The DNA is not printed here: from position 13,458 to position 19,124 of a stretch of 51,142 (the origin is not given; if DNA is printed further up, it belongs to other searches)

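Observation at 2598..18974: One thioester A2M inside a composite operon that merges both described bacterial A2M gene contexts and adds two unclassified partners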

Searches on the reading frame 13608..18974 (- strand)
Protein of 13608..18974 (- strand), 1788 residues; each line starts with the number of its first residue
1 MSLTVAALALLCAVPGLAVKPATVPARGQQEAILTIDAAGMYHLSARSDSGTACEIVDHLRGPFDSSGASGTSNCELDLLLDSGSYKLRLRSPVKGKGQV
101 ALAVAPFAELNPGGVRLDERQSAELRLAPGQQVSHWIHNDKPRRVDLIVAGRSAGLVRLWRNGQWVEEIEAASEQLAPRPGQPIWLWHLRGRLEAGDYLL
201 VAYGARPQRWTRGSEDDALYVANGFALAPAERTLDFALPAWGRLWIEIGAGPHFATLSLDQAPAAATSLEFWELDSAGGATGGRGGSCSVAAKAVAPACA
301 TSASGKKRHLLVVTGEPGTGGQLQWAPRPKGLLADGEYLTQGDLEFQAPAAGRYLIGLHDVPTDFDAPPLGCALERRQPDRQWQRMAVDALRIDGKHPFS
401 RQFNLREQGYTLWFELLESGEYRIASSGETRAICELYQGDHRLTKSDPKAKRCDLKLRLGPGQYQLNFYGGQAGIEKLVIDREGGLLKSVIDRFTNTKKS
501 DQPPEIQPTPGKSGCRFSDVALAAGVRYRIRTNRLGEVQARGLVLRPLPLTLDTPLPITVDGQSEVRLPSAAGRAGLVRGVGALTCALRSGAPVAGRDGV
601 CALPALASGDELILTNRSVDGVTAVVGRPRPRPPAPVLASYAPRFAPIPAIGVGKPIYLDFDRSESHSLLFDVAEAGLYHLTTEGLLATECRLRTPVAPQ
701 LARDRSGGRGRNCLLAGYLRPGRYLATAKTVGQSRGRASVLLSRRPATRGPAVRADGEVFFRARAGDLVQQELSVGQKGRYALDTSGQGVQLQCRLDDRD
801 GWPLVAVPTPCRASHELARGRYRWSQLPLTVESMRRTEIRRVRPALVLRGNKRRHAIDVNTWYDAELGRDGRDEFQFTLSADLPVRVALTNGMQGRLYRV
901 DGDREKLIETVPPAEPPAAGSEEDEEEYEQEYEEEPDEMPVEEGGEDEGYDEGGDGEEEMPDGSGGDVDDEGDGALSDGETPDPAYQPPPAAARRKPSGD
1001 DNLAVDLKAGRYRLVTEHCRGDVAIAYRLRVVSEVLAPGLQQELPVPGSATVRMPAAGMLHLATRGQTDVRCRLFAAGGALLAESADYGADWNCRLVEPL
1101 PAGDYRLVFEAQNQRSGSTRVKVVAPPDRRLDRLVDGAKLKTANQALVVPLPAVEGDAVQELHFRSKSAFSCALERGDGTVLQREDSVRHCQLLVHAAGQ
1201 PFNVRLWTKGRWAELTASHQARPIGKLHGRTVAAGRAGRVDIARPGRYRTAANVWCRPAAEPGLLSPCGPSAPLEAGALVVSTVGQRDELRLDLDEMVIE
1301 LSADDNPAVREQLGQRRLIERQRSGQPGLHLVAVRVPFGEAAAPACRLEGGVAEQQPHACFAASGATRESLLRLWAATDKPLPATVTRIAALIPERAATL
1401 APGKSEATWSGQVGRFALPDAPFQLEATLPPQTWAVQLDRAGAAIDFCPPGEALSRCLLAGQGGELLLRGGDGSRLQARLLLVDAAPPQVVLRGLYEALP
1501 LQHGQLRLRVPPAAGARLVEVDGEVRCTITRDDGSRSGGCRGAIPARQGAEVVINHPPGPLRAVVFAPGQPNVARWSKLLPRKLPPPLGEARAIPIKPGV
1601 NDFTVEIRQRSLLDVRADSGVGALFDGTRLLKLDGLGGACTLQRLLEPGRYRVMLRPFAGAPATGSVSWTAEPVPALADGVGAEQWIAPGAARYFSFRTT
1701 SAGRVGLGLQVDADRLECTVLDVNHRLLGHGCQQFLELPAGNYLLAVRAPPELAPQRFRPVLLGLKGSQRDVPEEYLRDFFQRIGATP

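Call 6: search_protein_families(library=pfam, proteins=[window:13608-18974:-], max_evalue=0.01)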
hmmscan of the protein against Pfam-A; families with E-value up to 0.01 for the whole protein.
window:13608-18974:- (1788 aa): 0 families

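Call 7: search_protein_families(library=ncbifam, proteins=[window:13608-18974:-], max_evalue=0.01)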
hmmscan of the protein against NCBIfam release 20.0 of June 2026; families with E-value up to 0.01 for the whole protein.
window:13608-18974:- (1788 aa): 0 families

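Call 8: search_protein_families(library=pfam, proteins=[window:13608-18974:-], max_evalue=10)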
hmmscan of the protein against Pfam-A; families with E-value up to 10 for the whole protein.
window:13608-18974:- (1788 aa): 0 families

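Call 21: find_homologous_proteins(query=window:13611-18974:-)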
Query window:13611-18974:- (1788 aa): 119 proteins with E <= 0.001 among 8000 candidates.
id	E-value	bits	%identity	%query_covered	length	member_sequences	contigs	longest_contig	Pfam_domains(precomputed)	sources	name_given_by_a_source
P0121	0.0e+0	4060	100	100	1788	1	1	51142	-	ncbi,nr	ncbi:MAG: hypothetical protein JXR83_09840 [Deltaproteobacteria bacterium]|nr:hypothetical protein [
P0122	0.0e+0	2918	72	99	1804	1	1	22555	-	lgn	-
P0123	0.0e+0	2892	71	100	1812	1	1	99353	-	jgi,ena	-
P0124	0.0e+0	1579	46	50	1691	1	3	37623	-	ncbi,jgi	jgi:hypothetical protein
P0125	0.0e+0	1577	47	51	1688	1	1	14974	-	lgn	-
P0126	0.0e+0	1554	46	51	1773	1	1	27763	-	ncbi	ncbi:MAG: hypothetical protein ACYC8T_01245 [Myxococcaceae bacterium]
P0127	0.0e+0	1551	48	51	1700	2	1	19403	-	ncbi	-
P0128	0.0e+0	1530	49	50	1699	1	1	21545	-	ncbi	-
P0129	0.0e+0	1526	45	99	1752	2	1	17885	-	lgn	-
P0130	0.0e+0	1518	48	51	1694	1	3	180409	-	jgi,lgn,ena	-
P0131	0.0e+0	1498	43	100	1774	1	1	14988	-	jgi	jgi:hypothetical protein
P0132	0.0e+0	1495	43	100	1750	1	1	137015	-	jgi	jgi:hypothetical protein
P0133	0.0e+0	1484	44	99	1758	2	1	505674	-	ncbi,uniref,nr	ncbi:hypothetical protein BO221_32785 [Archangium sp. Cb G35]|uniref:hypothetical protein n=1 Tax=Ar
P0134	0.0e+0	1483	47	50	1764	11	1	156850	-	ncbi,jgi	jgi:hypothetical protein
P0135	0.0e+0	1476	45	100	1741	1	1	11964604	-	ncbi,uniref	ncbi:hypothetical protein NR798_34990 [Archangium gephyra]|uniref:hypothetical protein n=1 Tax=Archa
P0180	1.2e-102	363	29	50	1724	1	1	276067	PF04151.22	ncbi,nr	ncbi:MAG: hypothetical protein H6740_02870 [Alphaproteobacteria bacterium]|nr:hypothetical protein [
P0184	1.2e-95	339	29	49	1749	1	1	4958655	-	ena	-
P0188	8.3e-90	320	28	49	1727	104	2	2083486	-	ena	-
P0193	2.0e-84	302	27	50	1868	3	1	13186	PF07007.18,PF04151.22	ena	-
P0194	2.4e-84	302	29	46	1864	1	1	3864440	PF07007.18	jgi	jgi:uncharacterized protein YecT (DUF1311 family)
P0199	2.1e-82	296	36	15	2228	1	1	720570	-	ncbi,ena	-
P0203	2.1e-80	289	26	50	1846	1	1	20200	PF07007.18,PF04151.22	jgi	jgi:uncharacterized protein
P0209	1.3e-78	283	28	49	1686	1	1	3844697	-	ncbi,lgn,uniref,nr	ncbi:hypothetical protein IC757_01155 [Wenzhouxiangella sp. AB-CW3]|uniref:hypothetical protein n=1 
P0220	9.6e-69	250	25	50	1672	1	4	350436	-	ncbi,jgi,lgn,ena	jgi:hypothetical protein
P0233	5.7e-55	205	25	49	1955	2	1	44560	-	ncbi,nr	ncbi:MAG: hypothetical protein F8N37_01890 [Telmatospirillum sp.]|nr:hypothetical protein [Telmatosp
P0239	2.0e-40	156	30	13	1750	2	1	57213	PF21226.5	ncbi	ncbi:MAG: hypothetical protein ACP5NF_06205 [Thermoanaerobaculum sp.]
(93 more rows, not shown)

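Call 22: find_encoding_contigs(protein=P0135, flank=10000, max_places=1)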
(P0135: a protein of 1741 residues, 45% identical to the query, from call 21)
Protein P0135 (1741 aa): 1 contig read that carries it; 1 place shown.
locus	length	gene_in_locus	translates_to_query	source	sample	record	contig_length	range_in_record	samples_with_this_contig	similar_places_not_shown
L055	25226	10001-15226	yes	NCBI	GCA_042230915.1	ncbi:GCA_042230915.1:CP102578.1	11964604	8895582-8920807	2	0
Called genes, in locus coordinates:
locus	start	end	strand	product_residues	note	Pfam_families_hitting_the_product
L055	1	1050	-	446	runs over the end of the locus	PF01145:Band_7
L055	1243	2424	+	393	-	PF00092:VWA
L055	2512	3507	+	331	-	PF08557:Lipid_DES, PF00487:FA_desaturase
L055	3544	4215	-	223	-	PF00702:Hydrolase, PF12710:HAD (weak), PF13419:HAD_2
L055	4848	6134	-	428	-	PF26770:DUF8251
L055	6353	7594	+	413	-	PF00355:Rieske, PF00848:Ring_hydroxyl_A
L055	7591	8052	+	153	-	PF13577:SnoaL_4, PF00866:Ring_hydroxyl_B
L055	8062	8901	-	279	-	PF13489:Methyltransf_23, PF01135:PCMT, PF01209:Ubie_methyltran, PF08704:GCD14 (weak), PF13847:Methyltransf_31, PF08241:Methyltransf_11, PF08242:Methyltransf_12, PF13649:Methyltransf_25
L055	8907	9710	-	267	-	PF05721:PhyH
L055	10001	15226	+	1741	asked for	-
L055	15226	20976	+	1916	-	PF01835:MG2, PF17962:bMG6 (faint), PF07703:A2M_BRD, PF00207:A2M, PF17973:bMG10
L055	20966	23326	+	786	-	PF00912:Transgly, PF00905:Transpeptidase, PF06832:BiPBP_C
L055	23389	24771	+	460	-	-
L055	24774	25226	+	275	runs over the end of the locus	-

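Call 23: find_encoding_contigs(protein=P0209, flank=10000, max_places=1)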
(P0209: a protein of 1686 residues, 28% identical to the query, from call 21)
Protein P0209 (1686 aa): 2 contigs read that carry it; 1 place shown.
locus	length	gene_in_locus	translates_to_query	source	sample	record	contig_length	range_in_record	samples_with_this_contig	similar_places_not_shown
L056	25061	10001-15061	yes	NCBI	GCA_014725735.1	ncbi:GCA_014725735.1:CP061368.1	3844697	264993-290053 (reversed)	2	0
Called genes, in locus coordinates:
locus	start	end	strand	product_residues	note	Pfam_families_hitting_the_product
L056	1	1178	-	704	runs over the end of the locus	PF13328:HD_4, PF01966:HD, PF04607:RelA_SpoT, PF02824:TGS, PF19296:RelA_AH, PF28438:RelA_RIS, PF01842:ACT (weak), PF13291:ACT_4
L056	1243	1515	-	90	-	PF01192:RNA_pol_Rpb6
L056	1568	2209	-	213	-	PF00625:Guanylate_kin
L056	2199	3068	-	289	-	PF03755:YicC-like_N, PF08340:YicC-like_C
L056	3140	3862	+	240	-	PF01138:RNase_PH, PF03725:RNase_PH_C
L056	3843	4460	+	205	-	PF01725:Ham1p_like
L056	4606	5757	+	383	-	PF04055:Radical_SAM, PF06969:HemN_C (weak)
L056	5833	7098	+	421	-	PF07690:MFS_1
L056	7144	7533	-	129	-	PF07963:N_methyl, PF16732:ComP_DUS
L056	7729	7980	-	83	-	PF01197:Ribosomal_L31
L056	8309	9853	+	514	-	PF01019:G_glu_transpept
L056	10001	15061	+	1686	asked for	-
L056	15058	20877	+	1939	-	PF11974:bMG3 (weak), PF01835:MG2, PF07703:A2M_BRD, PF00207:A2M, PF17973:bMG10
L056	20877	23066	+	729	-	PF00912:Transgly, PF00905:Transpeptidase, PF06832:BiPBP_C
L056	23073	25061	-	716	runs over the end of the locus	PF17764:PriA_3primeBD, PF00270:DEAD, PF04851:ResIII, PF13604:AAA_30 (weak), PF00271:Helicase_C (faint), PF18319:Zn_ribbon_PriA, PF18074:PriA_C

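Call 24: find_encoding_contigs(protein=P0194, flank=10000, max_places=1)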
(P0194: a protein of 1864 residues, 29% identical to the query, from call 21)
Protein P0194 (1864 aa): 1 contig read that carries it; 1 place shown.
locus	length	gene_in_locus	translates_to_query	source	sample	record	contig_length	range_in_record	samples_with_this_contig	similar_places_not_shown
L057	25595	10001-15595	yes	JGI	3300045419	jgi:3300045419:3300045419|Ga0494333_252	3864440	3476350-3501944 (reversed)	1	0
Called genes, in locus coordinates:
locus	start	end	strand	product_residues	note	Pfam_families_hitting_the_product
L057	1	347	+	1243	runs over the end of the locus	PF02514:CobN-Mg_chel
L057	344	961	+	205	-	PF02572:CobA_CobO_BtuR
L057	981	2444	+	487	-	PF01656:CbiA, PF13500:AAA_26, PF07685:GATase_3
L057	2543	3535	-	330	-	PF03186:CobD_Cbib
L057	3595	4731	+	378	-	-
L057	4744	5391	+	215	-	PF02570:CbiC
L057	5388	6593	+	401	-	PF00590:TP_methylase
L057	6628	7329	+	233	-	PF00590:TP_methylase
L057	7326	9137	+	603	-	PF11760:CbiG_N, PF01890:CbiG_C, PF00590:TP_methylase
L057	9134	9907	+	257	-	PF00590:TP_methylase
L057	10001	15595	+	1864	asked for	PF07007:LprI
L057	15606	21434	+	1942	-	PF13205:Big_5 (faint), PF11974:bMG3 (weak), PF01835:MG2, PF17962:bMG6 (faint), PF07703:A2M_BRD, PF00207:A2M, PF17973:bMG10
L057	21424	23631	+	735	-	PF00912:Transgly, PF00905:Transpeptidase, PF06832:BiPBP_C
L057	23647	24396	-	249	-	PF02571:CbiJ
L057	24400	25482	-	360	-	PF01888:CbiD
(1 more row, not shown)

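Call 67: find_encoding_contigs(protein=P0184, flank=10000, max_places=1)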
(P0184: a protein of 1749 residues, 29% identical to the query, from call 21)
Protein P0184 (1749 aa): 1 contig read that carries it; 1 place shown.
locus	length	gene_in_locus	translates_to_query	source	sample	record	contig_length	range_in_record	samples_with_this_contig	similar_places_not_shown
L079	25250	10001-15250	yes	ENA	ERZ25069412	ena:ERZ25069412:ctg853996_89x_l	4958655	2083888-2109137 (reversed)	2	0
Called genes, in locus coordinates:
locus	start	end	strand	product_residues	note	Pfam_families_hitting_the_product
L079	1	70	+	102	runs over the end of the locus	-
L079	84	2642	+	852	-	-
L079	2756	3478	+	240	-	PF01135:PCMT, PF00398:RrnaAD (weak), PF13847:Methyltransf_31, PF13649:Methyltransf_25 (weak)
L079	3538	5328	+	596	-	PF08439:Peptidase_M3_N, PF01432:Peptidase_M3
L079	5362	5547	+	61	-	PF09723:Zn_ribbon_8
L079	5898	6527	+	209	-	-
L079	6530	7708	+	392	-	PF04734:Ceramidase_alk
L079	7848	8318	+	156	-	PF01476:LysM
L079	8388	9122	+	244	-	PF21347:DUF3108_like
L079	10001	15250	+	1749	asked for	-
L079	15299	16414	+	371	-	PF02684:LpxB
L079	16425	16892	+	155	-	PF00293:NUDIX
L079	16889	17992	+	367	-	PF02606:LpxK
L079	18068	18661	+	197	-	PF00849:PseudoU_synth_2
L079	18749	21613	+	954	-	PF05762:VWA_CoxE (faint), PF00092:VWA (weak), PF13519:VWA_2, PF00092:VWA, PF13519:VWA_2, PF13768:VWA_3 (weak), PF07090:GATase1_like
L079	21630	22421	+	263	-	PF01261:AP_endonuc_2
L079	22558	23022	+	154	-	PF00583:Acetyltransf_1, PF13673:Acetyltransf_10, PF13508:Acetyltransf_7, PF08445:FR47 (faint)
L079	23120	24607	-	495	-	PF22694:CtpB_N-like, PF00595:PDZ, PF13180:PDZ_2, PF17820:PDZ_6, PF03572:Peptidase_S41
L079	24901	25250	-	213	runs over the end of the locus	PF03745:DUF309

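Call 68: find_encoding_contigs(protein=P0239, flank=10000, max_places=1)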
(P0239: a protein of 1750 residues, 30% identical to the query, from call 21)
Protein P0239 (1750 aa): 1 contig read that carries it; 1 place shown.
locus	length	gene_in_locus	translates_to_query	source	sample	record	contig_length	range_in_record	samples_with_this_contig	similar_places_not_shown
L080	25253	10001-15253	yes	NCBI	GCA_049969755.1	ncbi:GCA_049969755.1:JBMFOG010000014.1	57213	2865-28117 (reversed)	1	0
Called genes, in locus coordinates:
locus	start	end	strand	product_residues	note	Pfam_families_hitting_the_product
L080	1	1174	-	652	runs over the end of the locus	PF02085:Cytochrom_CIII (faint), PF14522:Cytochrome_C7 (faint), PF14537:Cytochrom_c3_2 (faint), PF22113:Mtrc-MtrF_II-IV_dom (faint)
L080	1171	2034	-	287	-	PF01292:Ni_hydr_CYTB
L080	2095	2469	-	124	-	-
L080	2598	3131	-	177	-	PF14522:Cytochrome_C7 (weak), PF14537:Cytochrom_c3_2 (faint)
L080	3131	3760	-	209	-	PF01292:Ni_hydr_CYTB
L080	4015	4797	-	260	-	PF01292:Ni_hydr_CYTB (weak)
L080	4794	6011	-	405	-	PF02085:Cytochrom_CIII (faint), PF03264:Cytochrom_NNT (faint), PF14522:Cytochrome_C7 (faint), PF22113:Mtrc-MtrF_II-IV_dom (faint), PF14537:Cytochrom_c3_2 (weak), PF09699:Paired_CXXCH_1 (weak)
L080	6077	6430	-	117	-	PF04026:SpoVG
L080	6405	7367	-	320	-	PF00288:GHMP_kinases_N, PF08544:GHMP_kinases_C (faint)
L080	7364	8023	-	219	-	-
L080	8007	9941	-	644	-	PF25062:ARM_TT21_N, PF13432:TPR_16 (weak), PF13429:TPR_15 (weak), PF23914:TPR_CcmH_CycH (weak), PF13424:TPR_12, PF13432:TPR_16, PF14559:TPR_19, PF13432:TPR_16, +30 more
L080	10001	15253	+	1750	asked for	PF21226:MalQ_N (faint)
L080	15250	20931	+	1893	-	PF11974:bMG3 (faint), PF01835:MG2, PF17962:bMG6 (faint), PF07703:A2M_BRD, PF00207:A2M, PF17973:bMG10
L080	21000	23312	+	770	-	PF00912:Transgly, PF00905:Transpeptidase, PF06832:BiPBP_C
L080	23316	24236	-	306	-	-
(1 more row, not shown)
